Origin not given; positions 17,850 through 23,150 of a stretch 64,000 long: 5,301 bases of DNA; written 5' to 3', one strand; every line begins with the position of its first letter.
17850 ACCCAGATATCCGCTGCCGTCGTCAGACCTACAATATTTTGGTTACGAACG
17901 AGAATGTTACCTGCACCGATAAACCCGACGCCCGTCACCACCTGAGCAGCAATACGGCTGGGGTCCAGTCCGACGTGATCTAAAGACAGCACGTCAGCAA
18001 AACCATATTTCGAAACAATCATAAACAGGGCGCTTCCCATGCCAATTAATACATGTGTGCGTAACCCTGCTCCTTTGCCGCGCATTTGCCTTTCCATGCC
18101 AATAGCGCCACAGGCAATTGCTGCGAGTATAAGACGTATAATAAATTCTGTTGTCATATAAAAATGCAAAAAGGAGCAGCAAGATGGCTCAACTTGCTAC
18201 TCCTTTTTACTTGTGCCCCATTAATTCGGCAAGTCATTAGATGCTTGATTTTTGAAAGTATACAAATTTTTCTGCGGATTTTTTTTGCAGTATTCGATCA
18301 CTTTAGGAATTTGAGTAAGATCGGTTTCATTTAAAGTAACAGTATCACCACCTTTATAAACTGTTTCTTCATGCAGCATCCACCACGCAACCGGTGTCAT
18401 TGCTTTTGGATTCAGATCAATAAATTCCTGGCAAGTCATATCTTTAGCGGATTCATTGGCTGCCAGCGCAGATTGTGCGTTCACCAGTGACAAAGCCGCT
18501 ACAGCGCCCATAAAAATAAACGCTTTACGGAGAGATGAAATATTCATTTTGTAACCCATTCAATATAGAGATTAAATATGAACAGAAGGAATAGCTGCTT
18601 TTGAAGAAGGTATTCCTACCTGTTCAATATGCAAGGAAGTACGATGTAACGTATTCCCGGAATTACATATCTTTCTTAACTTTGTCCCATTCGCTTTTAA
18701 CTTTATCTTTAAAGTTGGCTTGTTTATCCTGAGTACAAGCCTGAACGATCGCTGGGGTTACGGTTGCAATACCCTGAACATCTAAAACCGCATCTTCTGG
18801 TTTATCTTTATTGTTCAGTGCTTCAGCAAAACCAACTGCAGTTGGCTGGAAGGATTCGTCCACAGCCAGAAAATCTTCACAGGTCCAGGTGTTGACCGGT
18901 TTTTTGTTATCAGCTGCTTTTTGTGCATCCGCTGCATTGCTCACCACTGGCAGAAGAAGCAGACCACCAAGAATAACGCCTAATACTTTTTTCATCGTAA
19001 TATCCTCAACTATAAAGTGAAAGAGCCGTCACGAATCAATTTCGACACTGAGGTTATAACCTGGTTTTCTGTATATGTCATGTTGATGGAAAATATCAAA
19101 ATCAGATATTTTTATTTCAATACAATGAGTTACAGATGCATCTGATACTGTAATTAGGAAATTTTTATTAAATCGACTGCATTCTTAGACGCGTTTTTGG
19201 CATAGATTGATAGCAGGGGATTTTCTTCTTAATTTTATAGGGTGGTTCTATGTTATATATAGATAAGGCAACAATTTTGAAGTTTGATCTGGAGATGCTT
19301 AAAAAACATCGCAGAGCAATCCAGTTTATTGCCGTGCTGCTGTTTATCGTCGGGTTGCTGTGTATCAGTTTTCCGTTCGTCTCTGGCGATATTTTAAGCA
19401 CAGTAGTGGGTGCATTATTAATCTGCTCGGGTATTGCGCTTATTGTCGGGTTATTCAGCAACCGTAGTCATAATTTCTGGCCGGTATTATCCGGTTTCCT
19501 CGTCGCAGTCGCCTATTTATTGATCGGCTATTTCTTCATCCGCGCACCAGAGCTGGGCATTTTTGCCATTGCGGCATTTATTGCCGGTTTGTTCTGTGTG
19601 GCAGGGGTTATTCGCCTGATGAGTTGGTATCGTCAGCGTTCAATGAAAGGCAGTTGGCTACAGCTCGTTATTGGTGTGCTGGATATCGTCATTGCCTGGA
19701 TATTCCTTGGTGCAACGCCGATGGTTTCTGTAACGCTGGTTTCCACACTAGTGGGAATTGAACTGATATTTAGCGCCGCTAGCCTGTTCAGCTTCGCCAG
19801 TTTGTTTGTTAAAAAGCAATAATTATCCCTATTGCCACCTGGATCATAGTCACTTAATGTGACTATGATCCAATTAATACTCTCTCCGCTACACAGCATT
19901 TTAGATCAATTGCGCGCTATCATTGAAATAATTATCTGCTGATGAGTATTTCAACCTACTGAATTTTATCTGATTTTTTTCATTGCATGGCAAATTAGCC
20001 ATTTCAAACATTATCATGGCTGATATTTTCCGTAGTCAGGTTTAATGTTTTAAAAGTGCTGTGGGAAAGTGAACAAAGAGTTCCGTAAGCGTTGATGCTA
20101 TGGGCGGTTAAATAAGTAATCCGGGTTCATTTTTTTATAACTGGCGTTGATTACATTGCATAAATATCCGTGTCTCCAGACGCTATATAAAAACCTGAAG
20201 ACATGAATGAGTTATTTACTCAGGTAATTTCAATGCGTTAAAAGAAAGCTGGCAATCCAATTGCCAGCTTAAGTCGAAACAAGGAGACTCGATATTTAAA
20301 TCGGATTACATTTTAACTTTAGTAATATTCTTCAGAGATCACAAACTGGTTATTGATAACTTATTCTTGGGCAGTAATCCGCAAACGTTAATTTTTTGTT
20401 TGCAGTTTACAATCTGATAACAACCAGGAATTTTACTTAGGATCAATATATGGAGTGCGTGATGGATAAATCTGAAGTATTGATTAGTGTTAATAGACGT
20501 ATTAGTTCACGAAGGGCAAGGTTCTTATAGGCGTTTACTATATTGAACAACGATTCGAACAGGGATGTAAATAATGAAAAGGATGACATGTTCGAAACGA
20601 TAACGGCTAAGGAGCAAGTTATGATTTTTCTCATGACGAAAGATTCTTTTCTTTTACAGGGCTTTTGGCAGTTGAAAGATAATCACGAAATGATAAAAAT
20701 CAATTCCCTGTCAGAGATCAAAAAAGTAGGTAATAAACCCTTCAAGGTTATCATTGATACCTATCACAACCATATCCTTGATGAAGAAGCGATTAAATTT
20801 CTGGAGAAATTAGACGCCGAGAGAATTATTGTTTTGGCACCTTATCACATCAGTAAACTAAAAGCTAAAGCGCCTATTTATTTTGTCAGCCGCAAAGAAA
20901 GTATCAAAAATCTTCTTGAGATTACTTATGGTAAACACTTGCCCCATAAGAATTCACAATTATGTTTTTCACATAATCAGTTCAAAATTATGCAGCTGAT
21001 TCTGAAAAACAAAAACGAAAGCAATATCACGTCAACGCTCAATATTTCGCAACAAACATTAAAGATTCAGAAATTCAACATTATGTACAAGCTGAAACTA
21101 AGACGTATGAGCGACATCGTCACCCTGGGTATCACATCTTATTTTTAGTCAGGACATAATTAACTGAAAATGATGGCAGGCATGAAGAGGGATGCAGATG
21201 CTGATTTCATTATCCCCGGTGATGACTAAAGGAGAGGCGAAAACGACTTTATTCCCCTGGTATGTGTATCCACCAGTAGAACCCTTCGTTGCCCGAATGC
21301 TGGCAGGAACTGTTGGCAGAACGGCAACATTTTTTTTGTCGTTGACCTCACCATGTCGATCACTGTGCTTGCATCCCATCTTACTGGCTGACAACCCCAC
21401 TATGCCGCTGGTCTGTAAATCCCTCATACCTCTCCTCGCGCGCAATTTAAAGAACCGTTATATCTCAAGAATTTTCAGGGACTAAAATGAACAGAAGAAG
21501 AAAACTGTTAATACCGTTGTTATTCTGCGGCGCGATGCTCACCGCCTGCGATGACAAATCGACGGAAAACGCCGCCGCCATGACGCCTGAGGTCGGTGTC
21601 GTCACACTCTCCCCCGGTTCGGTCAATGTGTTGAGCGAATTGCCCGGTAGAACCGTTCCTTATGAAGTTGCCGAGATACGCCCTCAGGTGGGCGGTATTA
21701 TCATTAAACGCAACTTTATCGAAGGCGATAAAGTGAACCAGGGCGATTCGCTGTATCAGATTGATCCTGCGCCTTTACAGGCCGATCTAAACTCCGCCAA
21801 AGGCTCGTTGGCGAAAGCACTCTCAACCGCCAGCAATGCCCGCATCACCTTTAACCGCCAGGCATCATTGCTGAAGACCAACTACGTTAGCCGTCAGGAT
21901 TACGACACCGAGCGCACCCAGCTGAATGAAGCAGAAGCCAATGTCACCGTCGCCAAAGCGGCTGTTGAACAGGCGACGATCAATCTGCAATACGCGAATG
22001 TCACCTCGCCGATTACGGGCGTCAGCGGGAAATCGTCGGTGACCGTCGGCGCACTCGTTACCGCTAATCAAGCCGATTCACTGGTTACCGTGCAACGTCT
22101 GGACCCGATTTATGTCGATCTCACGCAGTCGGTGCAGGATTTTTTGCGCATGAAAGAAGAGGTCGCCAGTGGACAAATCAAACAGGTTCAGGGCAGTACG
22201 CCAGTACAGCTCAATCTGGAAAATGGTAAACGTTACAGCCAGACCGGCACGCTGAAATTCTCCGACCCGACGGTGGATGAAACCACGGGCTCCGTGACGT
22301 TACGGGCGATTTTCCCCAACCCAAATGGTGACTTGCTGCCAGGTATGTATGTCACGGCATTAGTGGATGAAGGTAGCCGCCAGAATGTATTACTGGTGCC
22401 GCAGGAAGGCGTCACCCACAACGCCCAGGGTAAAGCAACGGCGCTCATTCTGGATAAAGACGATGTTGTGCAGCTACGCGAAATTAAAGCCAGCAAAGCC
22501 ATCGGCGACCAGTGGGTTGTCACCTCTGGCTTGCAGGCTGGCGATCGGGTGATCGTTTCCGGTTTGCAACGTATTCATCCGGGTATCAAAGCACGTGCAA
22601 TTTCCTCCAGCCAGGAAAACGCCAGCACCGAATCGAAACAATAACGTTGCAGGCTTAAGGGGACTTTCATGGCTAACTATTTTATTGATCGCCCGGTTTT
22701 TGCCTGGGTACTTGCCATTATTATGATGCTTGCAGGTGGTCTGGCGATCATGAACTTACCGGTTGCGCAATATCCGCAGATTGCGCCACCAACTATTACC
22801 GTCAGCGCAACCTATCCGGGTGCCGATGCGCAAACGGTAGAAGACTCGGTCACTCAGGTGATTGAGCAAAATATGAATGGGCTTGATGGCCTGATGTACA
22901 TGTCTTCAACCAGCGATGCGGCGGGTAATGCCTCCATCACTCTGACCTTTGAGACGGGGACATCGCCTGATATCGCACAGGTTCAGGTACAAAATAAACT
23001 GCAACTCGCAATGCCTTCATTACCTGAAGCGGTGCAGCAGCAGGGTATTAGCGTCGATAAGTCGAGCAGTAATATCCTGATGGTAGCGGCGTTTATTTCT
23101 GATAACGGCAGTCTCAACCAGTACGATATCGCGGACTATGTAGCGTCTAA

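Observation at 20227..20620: Minus-strand intrinsic terminator inside the gadE leader, consistent with an antisense sRNA (ArrS-like)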

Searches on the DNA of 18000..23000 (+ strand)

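Call 4: search_rna_families(source=window, start=18000, end=23000, threshold=evalue, max_evalue=1, show_alignments=3)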
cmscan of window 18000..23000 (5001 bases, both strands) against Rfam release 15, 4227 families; matches with E-value up to 1: 4.
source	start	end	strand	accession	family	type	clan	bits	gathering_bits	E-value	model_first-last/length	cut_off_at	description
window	21266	21337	+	RF02754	ES205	Gene; sRNA;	-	105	86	1.6e-18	1-72/72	no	ES205 sRNA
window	18168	18212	+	RF04343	Plastid-psbA-2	Cis-reg;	CL00153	23.8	55.8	0.34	1-60/60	no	Plastid-psbA-2 3UTR RNA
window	18167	18209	-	RF01939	mir-761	Gene; miRNA;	-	23.5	82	0.19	1-65/65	no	mir-761 microRNA precursor family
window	22931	22979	-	RF02087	Yar_3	Gene; lncRNA;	-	17.1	50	0.51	23-67/67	no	Yellow-achaete intergenic RNA conserved region 3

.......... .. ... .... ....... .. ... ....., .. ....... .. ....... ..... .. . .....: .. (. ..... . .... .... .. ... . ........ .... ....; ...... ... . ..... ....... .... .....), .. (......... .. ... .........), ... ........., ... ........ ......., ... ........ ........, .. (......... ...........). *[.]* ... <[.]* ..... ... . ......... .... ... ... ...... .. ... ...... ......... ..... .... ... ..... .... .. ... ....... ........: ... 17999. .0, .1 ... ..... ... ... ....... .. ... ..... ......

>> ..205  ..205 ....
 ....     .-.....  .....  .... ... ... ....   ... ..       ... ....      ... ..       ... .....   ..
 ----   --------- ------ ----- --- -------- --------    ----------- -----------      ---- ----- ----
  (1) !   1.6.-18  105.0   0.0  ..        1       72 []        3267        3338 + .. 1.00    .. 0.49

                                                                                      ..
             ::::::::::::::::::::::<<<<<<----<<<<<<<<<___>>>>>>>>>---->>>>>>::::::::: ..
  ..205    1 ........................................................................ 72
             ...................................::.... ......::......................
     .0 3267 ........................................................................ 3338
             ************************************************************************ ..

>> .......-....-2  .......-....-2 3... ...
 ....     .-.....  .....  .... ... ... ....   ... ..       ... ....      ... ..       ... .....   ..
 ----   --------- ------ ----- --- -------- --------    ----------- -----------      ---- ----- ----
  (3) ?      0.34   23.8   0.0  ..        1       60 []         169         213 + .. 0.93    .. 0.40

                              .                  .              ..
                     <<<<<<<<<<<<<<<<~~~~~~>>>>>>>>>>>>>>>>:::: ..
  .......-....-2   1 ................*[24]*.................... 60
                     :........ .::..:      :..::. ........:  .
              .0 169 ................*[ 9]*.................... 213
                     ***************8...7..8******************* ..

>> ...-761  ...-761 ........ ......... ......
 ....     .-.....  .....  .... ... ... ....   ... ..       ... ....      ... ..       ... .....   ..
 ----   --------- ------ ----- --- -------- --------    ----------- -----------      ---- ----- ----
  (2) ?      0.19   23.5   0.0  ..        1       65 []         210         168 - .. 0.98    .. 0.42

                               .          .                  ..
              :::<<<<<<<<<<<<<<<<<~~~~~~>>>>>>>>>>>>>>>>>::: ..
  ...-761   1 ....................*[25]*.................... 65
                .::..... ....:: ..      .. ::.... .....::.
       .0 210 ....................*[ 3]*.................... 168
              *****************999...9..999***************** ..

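Call 5: search_dna_similar(query=window:19823-20620:+, collection=ecoli_genomes, mode=near, max_rows=20)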
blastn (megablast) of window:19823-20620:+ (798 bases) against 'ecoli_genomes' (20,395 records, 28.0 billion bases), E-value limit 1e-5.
Records with a match: 5413; places in all: 6717; records where one place covers at least 80% of the query: 5406.
Genomes with a match: 5413 of 5426; with a place that covers at least 80% of the query: 5406. Places per genome that has any: lowest 1, median 1, highest 3. On chromosomes: 6717 places; on plasmids: 0.
Best place of each record, by identity: >=99% 10; 95-99% 5380; 90-95% 23.
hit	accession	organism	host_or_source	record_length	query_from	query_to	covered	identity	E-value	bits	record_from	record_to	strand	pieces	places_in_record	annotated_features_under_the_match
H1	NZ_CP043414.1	Escherichia coli strain EC42405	bovine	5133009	1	798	100%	99.2%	0e+0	1441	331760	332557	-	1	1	none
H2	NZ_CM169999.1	Escherichia coli strain N96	Tibetan Pig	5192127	1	798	100%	99.2%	0e+0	1441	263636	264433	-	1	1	none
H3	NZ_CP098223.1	Escherichia coli strain Z0117EC0005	Canis lupus familiaris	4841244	1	798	100%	99.1%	0e+0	1435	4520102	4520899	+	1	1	none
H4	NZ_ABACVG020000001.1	Escherichia coli strain 2020CK-00188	Homo sapiens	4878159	1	798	100%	99.1%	0e+0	1435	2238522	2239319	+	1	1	none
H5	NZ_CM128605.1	Escherichia coli strain E200086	Homo sapiens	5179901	1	798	100%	99.1%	0e+0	1435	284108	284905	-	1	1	none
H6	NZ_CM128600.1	Escherichia coli strain E400634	Homo sapiens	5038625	1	798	100%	99.1%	0e+0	1435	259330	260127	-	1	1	none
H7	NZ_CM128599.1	Escherichia coli strain E500002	Homo sapiens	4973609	1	798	100%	99.1%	0e+0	1435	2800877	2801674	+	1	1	none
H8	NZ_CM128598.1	Escherichia coli strain E600003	Homo sapiens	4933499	1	798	100%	99.1%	0e+0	1435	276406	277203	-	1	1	none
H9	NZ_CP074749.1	Escherichia coli strain R32_14_1F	goat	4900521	1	798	100%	99.1%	0e+0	1435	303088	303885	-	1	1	none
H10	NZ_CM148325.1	Escherichia coli strain 24A16CRGN010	Homo sapiens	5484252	1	798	100%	99.1%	0e+0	1435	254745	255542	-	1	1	none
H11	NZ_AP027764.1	Escherichia coli strain 2017-02-2CC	Homo sapiens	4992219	1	798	100%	99.0%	0e+0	1430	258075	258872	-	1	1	none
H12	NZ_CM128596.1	Escherichia coli strain 100117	Homo sapiens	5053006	1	798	100%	99.0%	0e+0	1430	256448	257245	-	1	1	none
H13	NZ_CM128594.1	Escherichia coli strain 100248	Homo sapiens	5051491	1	798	100%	99.0%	0e+0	1430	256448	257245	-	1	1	none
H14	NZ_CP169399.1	Escherichia coli strain MFDS1022581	Animal source foods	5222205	1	798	100%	99.0%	0e+0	1430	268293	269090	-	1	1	none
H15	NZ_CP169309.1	Escherichia coli strain MFDS1019527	cattle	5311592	1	798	100%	99.0%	0e+0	1430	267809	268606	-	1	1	none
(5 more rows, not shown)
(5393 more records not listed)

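Call 12: search_dna_similar(query=window:20200-20360:-, collection=ecoli_genomes, mode=near, rows=spread, max_rows=30)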
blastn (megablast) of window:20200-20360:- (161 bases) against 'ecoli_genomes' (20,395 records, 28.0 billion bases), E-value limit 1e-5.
Records with a match: 5411; places in all: 5425; records where one place covers at least 80% of the query: 5406.
Genomes with a match: 5411 of 5426; with a place that covers at least 80% of the query: 5406. Places per genome that has any: lowest 1, median 1, highest 2. On chromosomes: 5425 places; on plasmids: 0.
Best place of each record, by identity: >=99% 3803; 95-99% 1608.
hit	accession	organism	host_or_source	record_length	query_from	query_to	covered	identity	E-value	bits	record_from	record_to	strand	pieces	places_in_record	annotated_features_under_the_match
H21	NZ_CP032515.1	Escherichia coli strain 118UI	Homo sapiens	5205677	1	161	100%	100.0%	5e-78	298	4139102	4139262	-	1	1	none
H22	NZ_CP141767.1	Escherichia coli strain T-HYM1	duck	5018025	1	161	100%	100.0%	5e-78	298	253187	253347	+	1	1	none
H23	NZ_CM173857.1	Escherichia coli strain 1296KP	Homo sapiens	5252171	1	161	100%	100.0%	5e-78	298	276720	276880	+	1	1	none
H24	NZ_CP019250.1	Escherichia coli strain 13KWH46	Homo sapiens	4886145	1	161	100%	99.4%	2e-76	292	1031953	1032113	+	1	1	none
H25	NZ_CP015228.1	Escherichia coli strain 09-00049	lettuce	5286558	1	161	100%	99.4%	2e-76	292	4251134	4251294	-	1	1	none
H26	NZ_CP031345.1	Escherichia coli O145 strain RM12367-C1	creek water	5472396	1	161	100%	99.4%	2e-76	292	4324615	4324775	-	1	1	none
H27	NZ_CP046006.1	Escherichia coli strain 1919D3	swine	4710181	1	161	100%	99.4%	2e-76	292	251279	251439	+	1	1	none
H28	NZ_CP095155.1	Escherichia coli strain Iso00041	Homo sapiens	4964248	1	161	100%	99.4%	2e-76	292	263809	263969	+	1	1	none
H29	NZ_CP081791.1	Escherichia coli strain CT01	-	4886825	1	161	100%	99.4%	2e-76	292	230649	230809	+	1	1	none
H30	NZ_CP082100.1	Escherichia coli strain MS15047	Homo sapiens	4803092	1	161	100%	99.4%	2e-76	292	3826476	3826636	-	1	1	none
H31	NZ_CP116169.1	Escherichia coli strain DETEC-P1056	ICU patient rectal swab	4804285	1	161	100%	99.4%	2e-76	292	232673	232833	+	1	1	none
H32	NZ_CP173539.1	Escherichia coli strain 98207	Homo sapiens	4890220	1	161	100%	99.4%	2e-76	292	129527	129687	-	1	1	none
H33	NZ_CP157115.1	Escherichia coli strain UTME-8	Sus scrofa domesticus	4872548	1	161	100%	99.4%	2e-76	292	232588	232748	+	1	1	none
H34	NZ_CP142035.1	Escherichia coli strain HS4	Homo sapiens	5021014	1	161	100%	99.4%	2e-76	292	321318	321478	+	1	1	none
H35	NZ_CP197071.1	Escherichia coli strain ECOR29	Kangaroo rat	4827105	1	161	100%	99.4%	2e-76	292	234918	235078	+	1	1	none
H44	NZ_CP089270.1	Escherichia coli O157:H7 strain M1300706002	Homo sapiens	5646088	1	161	100%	98.8%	1e-74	287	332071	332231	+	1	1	none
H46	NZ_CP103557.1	Escherichia coli O25b:H4-ST131 strain 4993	Homo sapiens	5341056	1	161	100%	98.8%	1e-74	287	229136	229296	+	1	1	none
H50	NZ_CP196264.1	Escherichia coli strain AH21H052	Homo sapiens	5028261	1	119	74%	99.2%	6e-53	215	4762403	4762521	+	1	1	none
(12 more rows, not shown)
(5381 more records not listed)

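Call 35: get_annotated_region(hit=H46, flank=400)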
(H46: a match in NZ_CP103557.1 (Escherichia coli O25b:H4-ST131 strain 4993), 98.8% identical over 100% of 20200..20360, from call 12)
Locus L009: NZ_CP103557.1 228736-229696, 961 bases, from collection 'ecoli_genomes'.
description: Escherichia coli O25b:H4-ST131 strain 4993 chromosome, complete genome
organism: Escherichia coli O25b:H4-ST131 strain 4993 (NCBI taxid 941322)
replicon: chromosome; assembly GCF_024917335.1
host: Homo sapiens; source: blood; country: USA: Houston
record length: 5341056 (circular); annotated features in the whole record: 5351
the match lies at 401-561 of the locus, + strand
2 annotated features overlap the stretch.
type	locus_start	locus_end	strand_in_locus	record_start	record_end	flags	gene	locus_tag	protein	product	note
CDS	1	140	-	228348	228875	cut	gadE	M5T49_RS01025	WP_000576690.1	acid resistance transcriptional activator GadE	-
CDS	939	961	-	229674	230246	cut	hdeD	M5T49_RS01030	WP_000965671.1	acid-resistance protein HdeD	-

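Call 36: get_annotated_region(hit=H44, flank=400)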
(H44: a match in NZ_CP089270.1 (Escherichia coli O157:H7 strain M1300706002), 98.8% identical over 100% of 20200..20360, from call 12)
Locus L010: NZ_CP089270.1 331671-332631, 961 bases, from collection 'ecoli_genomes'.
description: Escherichia coli O157:H7 strain M1300706002 chromosome, complete genome
organism: Escherichia coli O157:H7 strain M1300706002 (NCBI taxid 83334)
replicon: chromosome; assembly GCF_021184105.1
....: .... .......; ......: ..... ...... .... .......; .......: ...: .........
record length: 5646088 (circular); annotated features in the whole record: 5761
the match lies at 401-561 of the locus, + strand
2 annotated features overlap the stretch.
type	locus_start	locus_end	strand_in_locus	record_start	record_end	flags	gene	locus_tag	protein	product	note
CDS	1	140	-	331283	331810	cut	gadE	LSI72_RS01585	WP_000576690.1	acid resistance transcriptional activator GadE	-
CDS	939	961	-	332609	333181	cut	hdeD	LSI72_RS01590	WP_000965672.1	acid-resistance protein HdeD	-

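Call 37: get_annotated_region(hit=H50, flank=1500)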
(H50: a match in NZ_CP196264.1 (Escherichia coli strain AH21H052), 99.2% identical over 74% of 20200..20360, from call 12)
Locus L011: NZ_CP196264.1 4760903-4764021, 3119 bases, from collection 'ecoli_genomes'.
description: Escherichia coli strain AH21H052 chromosome, complete genome
organism: Escherichia coli strain AH21H052 (NCBI taxid 562)
replicon: chromosome; assembly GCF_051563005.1
host: Homo sapiens; source: blood; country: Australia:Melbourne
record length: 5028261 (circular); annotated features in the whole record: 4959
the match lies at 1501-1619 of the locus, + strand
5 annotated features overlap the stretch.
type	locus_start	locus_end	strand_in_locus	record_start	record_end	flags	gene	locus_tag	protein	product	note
CDS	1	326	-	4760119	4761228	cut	mdtE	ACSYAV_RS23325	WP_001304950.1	multidrug transporter subunit MdtE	-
CDS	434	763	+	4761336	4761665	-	-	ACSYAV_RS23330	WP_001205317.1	hypothetical protein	-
CDS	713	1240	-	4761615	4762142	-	gadE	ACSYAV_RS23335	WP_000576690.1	acid resistance transcriptional activator GadE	-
CDS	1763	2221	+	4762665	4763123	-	tnpA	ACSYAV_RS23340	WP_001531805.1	IS200/IS605-like element IS200C family transposase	-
CDS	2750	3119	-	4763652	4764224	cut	hdeD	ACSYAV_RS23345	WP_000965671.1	acid-resistance protein HdeD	-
